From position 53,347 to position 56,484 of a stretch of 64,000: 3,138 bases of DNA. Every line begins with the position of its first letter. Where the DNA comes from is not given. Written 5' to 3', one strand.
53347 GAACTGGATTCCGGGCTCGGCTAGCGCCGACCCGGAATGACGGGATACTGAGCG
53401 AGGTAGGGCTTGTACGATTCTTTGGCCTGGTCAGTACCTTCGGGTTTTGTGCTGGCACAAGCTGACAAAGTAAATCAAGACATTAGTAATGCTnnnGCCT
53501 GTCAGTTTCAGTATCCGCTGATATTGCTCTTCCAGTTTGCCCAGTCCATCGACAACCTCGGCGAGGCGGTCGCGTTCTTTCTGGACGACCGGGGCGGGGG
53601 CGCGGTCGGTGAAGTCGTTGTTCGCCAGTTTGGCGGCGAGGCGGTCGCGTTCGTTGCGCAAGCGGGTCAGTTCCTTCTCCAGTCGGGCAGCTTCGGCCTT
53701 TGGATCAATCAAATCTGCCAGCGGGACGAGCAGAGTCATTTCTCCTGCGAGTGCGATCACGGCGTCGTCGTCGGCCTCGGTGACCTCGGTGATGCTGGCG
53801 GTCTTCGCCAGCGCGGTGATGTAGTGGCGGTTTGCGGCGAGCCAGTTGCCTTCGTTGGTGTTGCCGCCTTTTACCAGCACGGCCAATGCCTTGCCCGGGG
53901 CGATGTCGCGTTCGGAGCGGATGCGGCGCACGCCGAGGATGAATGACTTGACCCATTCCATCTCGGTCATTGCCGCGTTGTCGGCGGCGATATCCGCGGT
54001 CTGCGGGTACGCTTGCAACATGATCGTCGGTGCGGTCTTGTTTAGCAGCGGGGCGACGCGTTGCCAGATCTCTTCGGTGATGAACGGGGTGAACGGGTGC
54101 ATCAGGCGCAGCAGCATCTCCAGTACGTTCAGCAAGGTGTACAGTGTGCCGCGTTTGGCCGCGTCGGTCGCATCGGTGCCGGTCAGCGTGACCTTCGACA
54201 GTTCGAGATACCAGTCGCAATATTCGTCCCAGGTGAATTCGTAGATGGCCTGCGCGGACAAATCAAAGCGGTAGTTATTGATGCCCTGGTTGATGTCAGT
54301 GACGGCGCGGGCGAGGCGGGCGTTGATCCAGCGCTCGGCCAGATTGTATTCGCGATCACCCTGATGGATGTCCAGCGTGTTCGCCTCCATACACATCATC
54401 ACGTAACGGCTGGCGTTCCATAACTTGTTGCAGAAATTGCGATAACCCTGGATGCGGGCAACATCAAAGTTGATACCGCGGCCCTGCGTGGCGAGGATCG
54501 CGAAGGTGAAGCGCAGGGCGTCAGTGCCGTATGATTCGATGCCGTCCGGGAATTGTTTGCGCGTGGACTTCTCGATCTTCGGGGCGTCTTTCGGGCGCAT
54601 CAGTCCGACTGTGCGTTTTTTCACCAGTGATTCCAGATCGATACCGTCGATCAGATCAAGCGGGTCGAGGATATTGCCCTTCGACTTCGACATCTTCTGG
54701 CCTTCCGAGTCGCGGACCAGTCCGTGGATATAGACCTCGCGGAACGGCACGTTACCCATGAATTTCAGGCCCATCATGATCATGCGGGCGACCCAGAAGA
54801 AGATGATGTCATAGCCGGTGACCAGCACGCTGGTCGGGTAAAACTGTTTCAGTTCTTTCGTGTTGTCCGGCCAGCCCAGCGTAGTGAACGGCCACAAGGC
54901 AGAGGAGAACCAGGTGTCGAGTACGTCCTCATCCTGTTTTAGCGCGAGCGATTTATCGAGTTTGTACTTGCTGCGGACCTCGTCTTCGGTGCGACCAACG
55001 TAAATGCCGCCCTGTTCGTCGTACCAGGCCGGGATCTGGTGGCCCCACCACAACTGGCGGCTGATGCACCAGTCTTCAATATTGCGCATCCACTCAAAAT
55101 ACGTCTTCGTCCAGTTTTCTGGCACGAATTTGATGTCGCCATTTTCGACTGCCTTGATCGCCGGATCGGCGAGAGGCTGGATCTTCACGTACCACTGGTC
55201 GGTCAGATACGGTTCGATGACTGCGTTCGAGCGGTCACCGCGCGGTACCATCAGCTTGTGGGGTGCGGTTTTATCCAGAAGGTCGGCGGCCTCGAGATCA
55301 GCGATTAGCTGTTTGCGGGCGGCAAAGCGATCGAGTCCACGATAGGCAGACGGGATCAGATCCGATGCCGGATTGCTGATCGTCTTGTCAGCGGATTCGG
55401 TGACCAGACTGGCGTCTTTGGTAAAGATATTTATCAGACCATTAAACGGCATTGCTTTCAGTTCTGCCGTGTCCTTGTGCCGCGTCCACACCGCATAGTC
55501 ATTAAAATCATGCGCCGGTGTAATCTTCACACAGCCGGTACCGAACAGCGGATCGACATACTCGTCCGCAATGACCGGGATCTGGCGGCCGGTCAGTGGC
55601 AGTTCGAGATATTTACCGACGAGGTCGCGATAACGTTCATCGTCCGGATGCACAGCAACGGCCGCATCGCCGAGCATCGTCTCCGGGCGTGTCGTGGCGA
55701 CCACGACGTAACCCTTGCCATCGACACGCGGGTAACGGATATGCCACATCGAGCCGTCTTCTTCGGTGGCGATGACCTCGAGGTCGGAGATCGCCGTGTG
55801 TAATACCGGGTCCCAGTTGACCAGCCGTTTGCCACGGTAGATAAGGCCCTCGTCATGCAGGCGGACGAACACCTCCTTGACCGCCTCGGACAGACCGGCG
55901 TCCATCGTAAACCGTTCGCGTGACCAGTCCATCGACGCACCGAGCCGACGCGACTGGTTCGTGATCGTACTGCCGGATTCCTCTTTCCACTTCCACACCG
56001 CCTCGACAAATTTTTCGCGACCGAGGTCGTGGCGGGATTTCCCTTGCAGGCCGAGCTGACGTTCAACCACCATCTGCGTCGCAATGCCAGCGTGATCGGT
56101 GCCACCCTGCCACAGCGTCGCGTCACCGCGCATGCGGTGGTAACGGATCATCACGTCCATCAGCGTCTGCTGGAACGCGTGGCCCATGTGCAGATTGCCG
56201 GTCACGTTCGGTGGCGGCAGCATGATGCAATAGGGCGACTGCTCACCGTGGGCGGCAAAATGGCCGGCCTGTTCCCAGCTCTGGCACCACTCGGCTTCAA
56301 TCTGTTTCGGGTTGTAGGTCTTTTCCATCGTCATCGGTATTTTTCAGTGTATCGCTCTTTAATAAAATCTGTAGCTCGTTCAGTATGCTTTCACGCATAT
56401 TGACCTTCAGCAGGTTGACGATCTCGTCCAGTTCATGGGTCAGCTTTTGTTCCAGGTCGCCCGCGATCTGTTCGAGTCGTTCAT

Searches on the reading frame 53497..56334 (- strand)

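Call 56: search_protein_families(library=pfam, proteins=[window:53497-56334:-], max_evalue=0.00001)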
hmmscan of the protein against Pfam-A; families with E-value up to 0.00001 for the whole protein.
window:53497-56334:- (946 aa): 5 families
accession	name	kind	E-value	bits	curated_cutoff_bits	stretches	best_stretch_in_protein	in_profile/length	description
PF00133.28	tRNA-synt_1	-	7.3e-152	506.3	22.7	1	16-624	2-414/414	tRNA synthetases class I (I, L, M and V)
PF08264.19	Anticodon_1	-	1.3e-38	132.6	25.1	1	667-819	1-146/148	Anticodon-binding domain of tRNA ligase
PF09334.17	tRNA-synt_1g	-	9.7e-18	64.5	20.1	1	42-91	8-57/391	tRNA synthetases class I (M)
PF10458.14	Val_tRNA-synt_C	-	5.3e-15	55.9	25.9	1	880-941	4-65/66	Valyl tRNA synthetase tRNA binding arm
PF13603.12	tRNA-synt_1_2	-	8e-06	25.9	25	0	240-287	86-133/185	Leucyl-tRNA synthetase, editing domain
